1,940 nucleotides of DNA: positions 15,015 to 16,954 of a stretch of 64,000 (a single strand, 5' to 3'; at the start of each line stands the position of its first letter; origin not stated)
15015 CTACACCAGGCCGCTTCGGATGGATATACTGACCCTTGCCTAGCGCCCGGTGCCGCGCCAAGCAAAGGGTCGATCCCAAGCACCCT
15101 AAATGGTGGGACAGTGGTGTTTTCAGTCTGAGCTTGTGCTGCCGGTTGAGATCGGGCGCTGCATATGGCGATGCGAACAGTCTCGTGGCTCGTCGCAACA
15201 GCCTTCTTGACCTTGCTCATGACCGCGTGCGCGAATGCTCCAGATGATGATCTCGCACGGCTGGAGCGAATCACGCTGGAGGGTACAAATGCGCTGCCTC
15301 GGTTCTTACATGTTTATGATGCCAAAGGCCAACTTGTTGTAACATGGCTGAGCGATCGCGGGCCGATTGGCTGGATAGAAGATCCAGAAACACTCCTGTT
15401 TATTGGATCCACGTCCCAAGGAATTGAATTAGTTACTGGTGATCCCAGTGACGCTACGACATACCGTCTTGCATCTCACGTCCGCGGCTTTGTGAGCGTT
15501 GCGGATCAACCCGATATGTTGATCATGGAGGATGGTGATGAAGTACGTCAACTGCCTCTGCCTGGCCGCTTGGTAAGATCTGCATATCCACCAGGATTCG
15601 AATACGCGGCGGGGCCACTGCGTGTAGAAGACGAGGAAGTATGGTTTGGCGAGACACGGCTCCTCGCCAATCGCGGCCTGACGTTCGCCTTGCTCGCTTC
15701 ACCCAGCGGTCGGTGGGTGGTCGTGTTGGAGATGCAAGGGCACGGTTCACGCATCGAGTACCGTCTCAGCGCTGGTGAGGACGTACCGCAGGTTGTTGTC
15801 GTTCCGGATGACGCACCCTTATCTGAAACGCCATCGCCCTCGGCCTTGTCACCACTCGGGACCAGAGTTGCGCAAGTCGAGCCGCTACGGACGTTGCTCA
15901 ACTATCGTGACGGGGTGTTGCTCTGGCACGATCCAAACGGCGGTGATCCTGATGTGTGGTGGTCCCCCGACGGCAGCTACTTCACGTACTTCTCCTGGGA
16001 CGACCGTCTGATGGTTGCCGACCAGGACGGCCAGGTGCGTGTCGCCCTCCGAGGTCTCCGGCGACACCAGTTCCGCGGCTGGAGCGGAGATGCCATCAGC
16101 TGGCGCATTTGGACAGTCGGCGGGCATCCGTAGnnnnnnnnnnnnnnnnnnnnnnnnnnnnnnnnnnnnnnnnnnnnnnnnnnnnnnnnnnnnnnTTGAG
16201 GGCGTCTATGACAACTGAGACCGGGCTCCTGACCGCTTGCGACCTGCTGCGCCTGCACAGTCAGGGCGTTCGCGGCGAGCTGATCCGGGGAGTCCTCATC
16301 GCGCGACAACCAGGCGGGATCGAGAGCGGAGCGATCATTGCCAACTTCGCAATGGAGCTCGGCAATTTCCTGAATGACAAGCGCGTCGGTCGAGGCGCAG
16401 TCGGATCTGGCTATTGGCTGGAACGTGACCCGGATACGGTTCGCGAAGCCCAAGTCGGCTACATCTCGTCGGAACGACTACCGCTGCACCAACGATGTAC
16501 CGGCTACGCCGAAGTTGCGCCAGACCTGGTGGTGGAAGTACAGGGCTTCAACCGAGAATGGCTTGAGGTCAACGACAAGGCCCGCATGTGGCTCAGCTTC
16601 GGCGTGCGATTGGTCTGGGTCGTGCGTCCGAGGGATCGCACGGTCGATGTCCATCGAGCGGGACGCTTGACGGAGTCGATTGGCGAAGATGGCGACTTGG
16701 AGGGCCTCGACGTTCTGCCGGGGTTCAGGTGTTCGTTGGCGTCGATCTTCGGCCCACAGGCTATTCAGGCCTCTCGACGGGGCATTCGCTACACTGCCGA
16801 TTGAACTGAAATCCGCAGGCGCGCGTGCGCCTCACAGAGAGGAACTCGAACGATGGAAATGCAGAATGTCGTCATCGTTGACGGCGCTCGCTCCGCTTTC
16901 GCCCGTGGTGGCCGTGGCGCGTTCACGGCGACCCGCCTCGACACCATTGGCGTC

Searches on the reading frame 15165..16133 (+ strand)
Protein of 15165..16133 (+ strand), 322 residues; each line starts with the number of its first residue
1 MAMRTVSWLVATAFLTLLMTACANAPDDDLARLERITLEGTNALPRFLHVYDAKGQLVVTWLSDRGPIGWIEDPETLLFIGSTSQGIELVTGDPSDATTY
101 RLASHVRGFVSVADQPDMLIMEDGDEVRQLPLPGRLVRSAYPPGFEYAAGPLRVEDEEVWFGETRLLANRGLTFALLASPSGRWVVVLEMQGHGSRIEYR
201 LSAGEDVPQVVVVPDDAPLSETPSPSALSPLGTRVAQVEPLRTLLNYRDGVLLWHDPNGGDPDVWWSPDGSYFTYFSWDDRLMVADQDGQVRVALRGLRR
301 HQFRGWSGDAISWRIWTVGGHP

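Call 3: search_protein_families(library=pfam, proteins=[window:15165-16133:+], max_evalue=1)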
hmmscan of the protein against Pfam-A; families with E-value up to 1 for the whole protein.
window:15165-16133:+ (322 aa): 1 family
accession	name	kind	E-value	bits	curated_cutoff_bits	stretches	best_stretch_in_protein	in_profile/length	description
PF00930.27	DPPIV_N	-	0.17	11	22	1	264-281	106-123/354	Dipeptidyl peptidase IV (DPP IV) N-terminal region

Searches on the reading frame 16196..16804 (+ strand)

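Call 3: search_protein_families(library=pfam, proteins=[window:16196-16804:+], max_evalue=1)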
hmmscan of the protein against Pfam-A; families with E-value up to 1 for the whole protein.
window:16196-16804:+ (202 aa): 2 families
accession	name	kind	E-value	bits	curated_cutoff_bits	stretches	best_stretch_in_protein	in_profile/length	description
PF05685.18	Uma2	-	1.9e-19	70.3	27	1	16-181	3-171/172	Putative restriction endonuclease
PF05228.19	CHASE4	-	0.0082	16.7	26.2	1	94-153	6-65/140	CHASE4 domain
